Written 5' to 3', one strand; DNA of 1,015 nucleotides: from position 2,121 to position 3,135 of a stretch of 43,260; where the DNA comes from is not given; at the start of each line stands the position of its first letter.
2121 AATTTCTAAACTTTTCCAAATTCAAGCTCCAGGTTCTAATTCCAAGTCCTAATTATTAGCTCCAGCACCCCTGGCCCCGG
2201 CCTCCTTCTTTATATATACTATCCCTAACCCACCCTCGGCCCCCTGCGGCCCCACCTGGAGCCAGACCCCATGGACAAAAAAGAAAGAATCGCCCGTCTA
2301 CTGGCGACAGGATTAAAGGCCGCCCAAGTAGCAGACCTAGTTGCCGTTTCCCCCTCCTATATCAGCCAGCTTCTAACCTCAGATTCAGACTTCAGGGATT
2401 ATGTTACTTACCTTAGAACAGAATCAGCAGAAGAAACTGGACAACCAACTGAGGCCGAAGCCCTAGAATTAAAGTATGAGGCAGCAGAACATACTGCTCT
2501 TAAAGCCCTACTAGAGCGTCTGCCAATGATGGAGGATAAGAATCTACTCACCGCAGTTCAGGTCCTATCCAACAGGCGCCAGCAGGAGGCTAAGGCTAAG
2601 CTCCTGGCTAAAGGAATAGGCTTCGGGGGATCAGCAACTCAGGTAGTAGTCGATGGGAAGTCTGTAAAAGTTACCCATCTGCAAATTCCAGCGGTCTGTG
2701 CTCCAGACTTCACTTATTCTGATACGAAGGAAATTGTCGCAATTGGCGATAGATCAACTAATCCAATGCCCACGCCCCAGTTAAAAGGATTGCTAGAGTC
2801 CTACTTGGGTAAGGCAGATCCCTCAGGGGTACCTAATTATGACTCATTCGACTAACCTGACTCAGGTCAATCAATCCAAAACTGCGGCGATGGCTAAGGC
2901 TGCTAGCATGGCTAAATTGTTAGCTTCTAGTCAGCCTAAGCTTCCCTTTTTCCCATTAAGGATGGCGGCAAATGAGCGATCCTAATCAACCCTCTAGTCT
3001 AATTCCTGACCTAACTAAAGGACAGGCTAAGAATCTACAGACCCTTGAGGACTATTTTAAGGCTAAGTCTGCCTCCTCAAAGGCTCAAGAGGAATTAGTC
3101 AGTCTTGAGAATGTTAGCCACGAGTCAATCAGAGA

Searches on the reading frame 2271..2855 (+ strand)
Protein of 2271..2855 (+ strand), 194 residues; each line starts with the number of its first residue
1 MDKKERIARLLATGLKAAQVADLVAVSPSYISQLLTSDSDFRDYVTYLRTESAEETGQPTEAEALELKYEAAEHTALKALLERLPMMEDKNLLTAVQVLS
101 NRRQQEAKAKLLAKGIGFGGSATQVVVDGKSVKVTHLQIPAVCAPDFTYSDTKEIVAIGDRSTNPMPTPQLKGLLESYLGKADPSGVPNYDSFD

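Call 23: search_dna_similar(query=window:2271-2855:+, collection=phages, mode=protein, max_rows=60, max_evalue=0.001)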
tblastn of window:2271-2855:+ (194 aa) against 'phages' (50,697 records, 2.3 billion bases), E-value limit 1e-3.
Records with a match: 16; places in all: 16; records where one place covers at least 80% of the query: 16.
Best place of each record, by identity: >=99% 10; 95-99% 5; <60% 1.
By first word of the organism name: Pseudomonas 15; Polaromonas 1.
By host as written in the record: Pseudomonas aeruginosa 11; - 2; Psuedomonas aeruginosa 1; Pseudomonas sp. 1; Polaromonas sp. 1.
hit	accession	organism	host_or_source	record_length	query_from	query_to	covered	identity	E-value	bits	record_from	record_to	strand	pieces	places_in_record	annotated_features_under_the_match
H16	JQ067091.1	Pseudomonas phage PaMx32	Pseudomonas aeruginosa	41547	1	194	100%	100.0%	4e-97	378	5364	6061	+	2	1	record has no annotation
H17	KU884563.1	Pseudomonas phage PaMx41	Pseudomonas aeruginosa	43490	1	194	100%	100.0%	4e-115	365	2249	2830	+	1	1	putative small terminase | hypothetical protein | ribosome_binding_site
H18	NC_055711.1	Pseudomonas phage PaMx41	Pseudomonas aeruginosa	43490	1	194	100%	100.0%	4e-115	365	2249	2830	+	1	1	terminase | hypothetical protein | ribosome_binding_site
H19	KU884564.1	Pseudomonas phage PaMx43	Pseudomonas aeruginosa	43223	1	194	100%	99.5%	1e-114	363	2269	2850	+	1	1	putative small terminase | hypothetical protein | ribosome_binding_site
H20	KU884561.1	Pseudomonas phage PaMx33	Pseudomonas aeruginosa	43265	1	194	100%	99.5%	1e-114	363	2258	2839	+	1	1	putative small terminase | hypothetical protein | ribosome_binding_site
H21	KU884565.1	Pseudomonas phage PaMx46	Pseudomonas aeruginosa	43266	1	194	100%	99.5%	1e-114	363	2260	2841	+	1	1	putative small terminase | hypothetical protein | ribosome_binding_site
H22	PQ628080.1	Pseudomonas phage Neko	Pseudomonas aeruginosa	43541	1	194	100%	99.5%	1e-114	363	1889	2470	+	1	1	terminase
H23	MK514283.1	Pseudomonas phage vB_PaeP_TF17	Psuedomonas aeruginosa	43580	1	194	100%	99.5%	1e-114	363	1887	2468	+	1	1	putative small terminase | hypothetical protein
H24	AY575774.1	Pseudomonas phage PaP2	-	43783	1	194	100%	99.5%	1e-114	363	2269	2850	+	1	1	orf5: p05 | orf6: p06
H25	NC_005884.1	Pseudomonas phage PaP2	Pseudomonas aeruginosa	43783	1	194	100%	99.5%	1e-114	363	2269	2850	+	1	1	terminase | hypothetical protein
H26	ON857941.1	Pseudomonas phage vB_PaeP_FBPa48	Pseudomonas sp.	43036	1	194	100%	99.0%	3e-114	362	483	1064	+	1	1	hypothetical protein (x2)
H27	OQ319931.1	Pseudomonas phage 20Aug470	Pseudomonas aeruginosa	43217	1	194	100%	99.0%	3e-114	362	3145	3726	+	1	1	terminase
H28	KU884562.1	Pseudomonas phage PaMx35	Pseudomonas aeruginosa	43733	1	194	100%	99.0%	3e-114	362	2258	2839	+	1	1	putative small terminase | hypothetical protein | ribosome_binding_site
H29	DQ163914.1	Pseudomonas phage 119X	-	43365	1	194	100%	98.5%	3e-114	362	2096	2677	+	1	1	record has no annotation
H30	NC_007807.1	Pseudomonas phage 119X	Pseudomonas aeruginosa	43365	1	194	100%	98.5%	3e-114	362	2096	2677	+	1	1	119X_gp05: terminase | 119X_gp06: hypothetical protein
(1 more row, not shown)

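Call 67: search_protein_families(library=pfam, proteins=[window:2271-2855:+], max_evalue=0.1)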
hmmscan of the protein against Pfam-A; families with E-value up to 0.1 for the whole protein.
window:2271-2855:+ (194 aa): 4 families
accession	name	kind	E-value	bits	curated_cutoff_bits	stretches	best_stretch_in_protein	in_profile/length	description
PF13560.12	HTH_31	-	0.0034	18.1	27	1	12-37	12-37/64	Helix-turn-helix domain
PF13384.12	HTH_23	-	0.0088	16.3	24.6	1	4-34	7-37/50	Homeodomain-like domain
PF01381.28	HTH_3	-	0.098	13.1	23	0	8-35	4-30/55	Helix-turn-helix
PF12833.13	HTH_18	-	0.099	13.4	33.6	0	21-73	2-60/80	Helix-turn-helix domain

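Call 78: search_protein_families(library=phrogs, proteins=[window:2271-2855:+], max_evalue=0.001)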
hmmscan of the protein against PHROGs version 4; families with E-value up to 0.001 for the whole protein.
window:2271-2855:+ (194 aa): 1 family
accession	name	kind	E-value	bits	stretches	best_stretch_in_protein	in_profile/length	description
phrog_16503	-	head and packaging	5.2e-135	448.3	1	1-194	1-194/194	terminase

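Call 93: find_homologous_proteins(query=window:2271-2852:+, max_evalue=0.00001)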
Query window:2271-2852:+ (194 aa): 2 proteins with E <= 0.00001 among 936 candidates.
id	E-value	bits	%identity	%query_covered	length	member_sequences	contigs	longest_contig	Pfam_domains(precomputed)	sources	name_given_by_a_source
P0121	2.1e-117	408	98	100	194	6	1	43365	-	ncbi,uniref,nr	ncbi:terminase [Pseudomonas phage 119X]|uniref:terminase n=1 Tax=Pseudomonas phage 119X TaxID=291143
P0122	3.7e-27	114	40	91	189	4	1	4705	-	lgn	-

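Call 95: search_solved_structures(query=A2, max_evalue=10)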
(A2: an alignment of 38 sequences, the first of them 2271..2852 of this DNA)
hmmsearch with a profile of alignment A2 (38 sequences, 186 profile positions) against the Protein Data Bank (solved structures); distinct sequences matched with E-value up to 10: 9.
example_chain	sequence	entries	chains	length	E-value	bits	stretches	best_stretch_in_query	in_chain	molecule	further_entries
8vd6_A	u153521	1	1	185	3.1e-08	36.7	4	7-52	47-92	CAP REPEAT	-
8hno_A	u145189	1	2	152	0.043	16.6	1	3-34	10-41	Archaeal transcription regulator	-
8hnp_A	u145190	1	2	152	0.047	16.5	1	3-34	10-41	Archaeal transcription regulator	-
9ijx_A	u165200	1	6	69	0.11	15.3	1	33-72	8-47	Sperm flagellar protein 1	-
6pax_A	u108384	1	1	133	0.21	14.4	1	3-35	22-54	HOMEOBOX PROTEIN PAX-6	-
9h3g_AO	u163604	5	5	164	0.53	13.1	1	53-133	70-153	Large ribosomal subunit protein eL24z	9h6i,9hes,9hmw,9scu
2ft9_A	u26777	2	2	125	1.1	12.1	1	90-150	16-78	Fatty acid-binding protein 2, liver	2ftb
4rv7_A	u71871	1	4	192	1.3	11.8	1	57-131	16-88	Diadenylate cyclase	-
8zf3_A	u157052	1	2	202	1.3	11.8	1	20-81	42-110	Hypothetical OpaR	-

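Call 96: search_protein_families(library=pfam, alignment_id=A2, max_evalue=0.01)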
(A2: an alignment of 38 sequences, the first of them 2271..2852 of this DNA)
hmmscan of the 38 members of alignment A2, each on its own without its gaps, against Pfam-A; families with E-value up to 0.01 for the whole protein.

A. member 1, window:2271-2852:+ (194 aa): 2 families
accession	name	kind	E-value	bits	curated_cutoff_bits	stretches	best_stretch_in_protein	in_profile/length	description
PF13560.12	HTH_31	-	0.0034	18.1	27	1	12-37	12-37/64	Helix-turn-helix domain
PF13384.12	HTH_23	-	0.0088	16.3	24.6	0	4-34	7-37/50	Homeodomain-like domain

B. families by the number of members that match (of 38 scanned): 11 families
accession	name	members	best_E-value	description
PF13384.12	HTH_23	6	0.0029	Homeodomain-like domain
PF02796.21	HTH_7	3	0.00047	Helix-turn-helix domain of resolvase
PF01267.22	F-actin_cap_A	2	0.00026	F-actin capping protein alpha subunit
PF13560.12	HTH_31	2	0.0019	Helix-turn-helix domain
PF19011.5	DUF5740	1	0.00082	Family of unknown function (DUF5740)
PF13518.12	HTH_28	1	0.0013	Helix-turn-helix domain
PF20178.3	ToxA_N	1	0.0053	Dermonecrotic toxin, N-terminal domain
PF03283.19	PAE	1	0.0058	Pectinacetylesterase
PF01715.23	IPPT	1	0.0068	IPP transferase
PF03672.18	UPF0154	1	0.0076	Uncharacterised protein family (UPF0154)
PF02025.20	IL5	1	0.0078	Interleukin 5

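Call 104: predict_structure(alignment_id=A3)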
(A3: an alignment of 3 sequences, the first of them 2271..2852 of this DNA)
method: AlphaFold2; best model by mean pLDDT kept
length: 194 residues; sequences in the alignment: 3
mean_pLDDT: 56.4   pTM: 0.32
mean pLDDT of the five models: 56.4, 52.5, 52.3, 51.4, 50.4
residues with pLDDT >= 90: 3; 70-90: 47; 50-70: 57; < 50: 87
segments of 3 or more residues with pLDDT < 50: 57-59, 112-184, 186-194
pLDDT, mean of each block of 10 residues (from residue 1): 85 81 87 86 84 56 57 61 56 56 55 41 39 34 36 39 41 46 42 31
secondary structure, 60 per line:
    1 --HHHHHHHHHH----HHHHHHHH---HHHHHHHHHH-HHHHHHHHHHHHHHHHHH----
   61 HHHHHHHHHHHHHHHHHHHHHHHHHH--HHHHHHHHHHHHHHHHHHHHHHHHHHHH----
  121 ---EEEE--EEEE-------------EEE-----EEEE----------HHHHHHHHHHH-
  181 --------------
elements in order: H3-12 H17-24 H28-37 H39-56 H61-86 H89-116 E124-127 E130-133 E147-149 E155-158 H169-179

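Call 106: fold_search(model_id=the predicted structure, library=pdb)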
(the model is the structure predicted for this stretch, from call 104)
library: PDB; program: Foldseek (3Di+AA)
matches with E <= 10: 277; with E <= 0.001: 0
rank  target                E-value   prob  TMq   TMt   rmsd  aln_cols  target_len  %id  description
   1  2ao9_F                3.7e-01  0.91  0.24  0.42   7.4       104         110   13  Structural Genomics, The crystal structure of a Phage protein (phBC6A51) from Bacillus cereus ATCC 14579 (released 2005-09-27)
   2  2ao9_G                4.9e-01  0.87  0.24  0.43   7.5       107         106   12  Structural Genomics, The crystal structure of a Phage protein (phBC6A51) from Bacillus cereus ATCC 14579 (released 2005-09-27)
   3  2ao9_H                5.8e-01  0.82  0.24  0.40   7.8       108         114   13  Structural Genomics, The crystal structure of a Phage protein (phBC6A51) from Bacillus cereus ATCC 14579 (released 2005-09-27)
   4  2ao9_B                6.9e-01  0.85  0.27  0.45   8.2       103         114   12  Structural Genomics, The crystal structure of a Phage protein (phBC6A51) from Bacillus cereus ATCC 14579 (released 2005-09-27)
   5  4gfk_A                7.7e-01  0.35  0.21  0.22  12.6       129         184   13  structures of NO factors (released 2013-06-19)
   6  2ao9_E                8.2e-01  0.84  0.27  0.45   7.8       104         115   13  Structural Genomics, The crystal structure of a Phage protein (phBC6A51) from Bacillus cereus ATCC 14579 (released 2005-09-27)
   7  2ao9_D                8.7e-01  0.75  0.24  0.43   7.5       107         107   13  Structural Genomics, The crystal structure of a Phage protein (phBC6A51) from Bacillus cereus ATCC 14579 (released 2005-09-27)
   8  2ao9_C                8.7e-01  0.72  0.24  0.40   7.4       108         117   13  Structural Genomics, The crystal structure of a Phage protein (phBC6A51) from Bacillus cereus ATCC 14579 (released 2005-09-27)
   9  1je8_A                1.3e+00  0.35  0.15  0.41   8.2        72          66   14  Two-Component response regulator NarL/DNA Complex: DNA Bending Found in a High Affinity Site (released 2002-09-27)
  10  3klo_B                1.4e+00  0.92  0.20  0.18   2.3        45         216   20  Vibrio cholerae VpsT bound to c-di-GMP (released 2010-02-09)
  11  7r3h_C                1.4e+00  0.82  0.23  0.19   3.3        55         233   20  PROSS optimitzed variant of RhlR (75 mutations) in complex with native autoinducer C4-HSL (released 2022-12-14)
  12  2ao9_A                1.4e+00  0.60  0.24  0.40   7.5       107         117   13  Structural Genomics, The crystal structure of a Phage protein (phBC6A51) from Bacillus cereus ATCC 14579 (released 2005-09-27)
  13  3egq_A                1.5e+00  0.15  0.20  0.23  17.2       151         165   13  Crystal structure of a tetr-family transcriptional regulator (af_1817) from archaeoglobus fulgidus at 2.55 A resolutio (released 2008-10-07)
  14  1je8_E                1.6e+00  0.30  0.15  0.40   8.2        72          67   14  Two-Component response regulator NarL/DNA Complex: DNA Bending Found in a High Affinity Site (released 2002-09-27)
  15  1zlj_D                1.7e+00  0.66  0.20  0.51   3.8        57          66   21  Crystal Structure of the Mycobacterium tuberculosis Hypoxic Response Regulator DosR C-terminal Domain (released 2006-01-31)
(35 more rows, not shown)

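Call 111: find_encoding_contigs(protein=window:2271-2855:+, flank=3000, max_places=10)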
Protein window:2271-2855:+ (194 aa): 4 contigs read that carry it; 4 places shown.
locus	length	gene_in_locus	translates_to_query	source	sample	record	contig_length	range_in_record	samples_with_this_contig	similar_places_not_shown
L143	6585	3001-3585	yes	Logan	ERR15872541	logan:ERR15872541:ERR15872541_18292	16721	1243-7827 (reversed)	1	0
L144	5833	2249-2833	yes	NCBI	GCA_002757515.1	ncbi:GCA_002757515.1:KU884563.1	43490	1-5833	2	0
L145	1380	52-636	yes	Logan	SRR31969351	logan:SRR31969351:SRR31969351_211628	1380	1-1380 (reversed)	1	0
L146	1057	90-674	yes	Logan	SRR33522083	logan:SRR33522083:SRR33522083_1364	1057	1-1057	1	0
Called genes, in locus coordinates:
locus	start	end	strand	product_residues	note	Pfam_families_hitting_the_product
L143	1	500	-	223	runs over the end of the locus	-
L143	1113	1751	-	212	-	-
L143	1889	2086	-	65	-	-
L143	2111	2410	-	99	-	-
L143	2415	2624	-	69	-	-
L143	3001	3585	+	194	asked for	-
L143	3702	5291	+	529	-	-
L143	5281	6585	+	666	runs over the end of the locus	-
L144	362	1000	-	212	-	-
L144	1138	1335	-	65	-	-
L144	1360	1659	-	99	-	-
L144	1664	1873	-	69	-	-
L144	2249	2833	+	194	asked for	-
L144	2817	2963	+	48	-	-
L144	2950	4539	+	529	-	-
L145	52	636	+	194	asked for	-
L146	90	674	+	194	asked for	-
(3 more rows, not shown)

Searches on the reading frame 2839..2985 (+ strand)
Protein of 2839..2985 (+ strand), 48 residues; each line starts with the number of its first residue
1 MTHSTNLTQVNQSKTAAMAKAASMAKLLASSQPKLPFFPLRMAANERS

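Call 67: search_protein_families(library=pfam, proteins=[window:2839-2985:+], max_evalue=0.1)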
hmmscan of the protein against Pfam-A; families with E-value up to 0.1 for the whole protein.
window:2839-2985:+ (48 aa): 0 families

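Call 78: search_protein_families(library=phrogs, proteins=[window:2839-2985:+], max_evalue=0.001)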
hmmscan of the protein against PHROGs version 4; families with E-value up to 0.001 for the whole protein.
window:2839-2985:+ (48 aa): 1 family
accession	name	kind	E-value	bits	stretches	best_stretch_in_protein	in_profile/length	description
phrog_15730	-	unknown function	1.1e-36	125.6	1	1-48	1-48/48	-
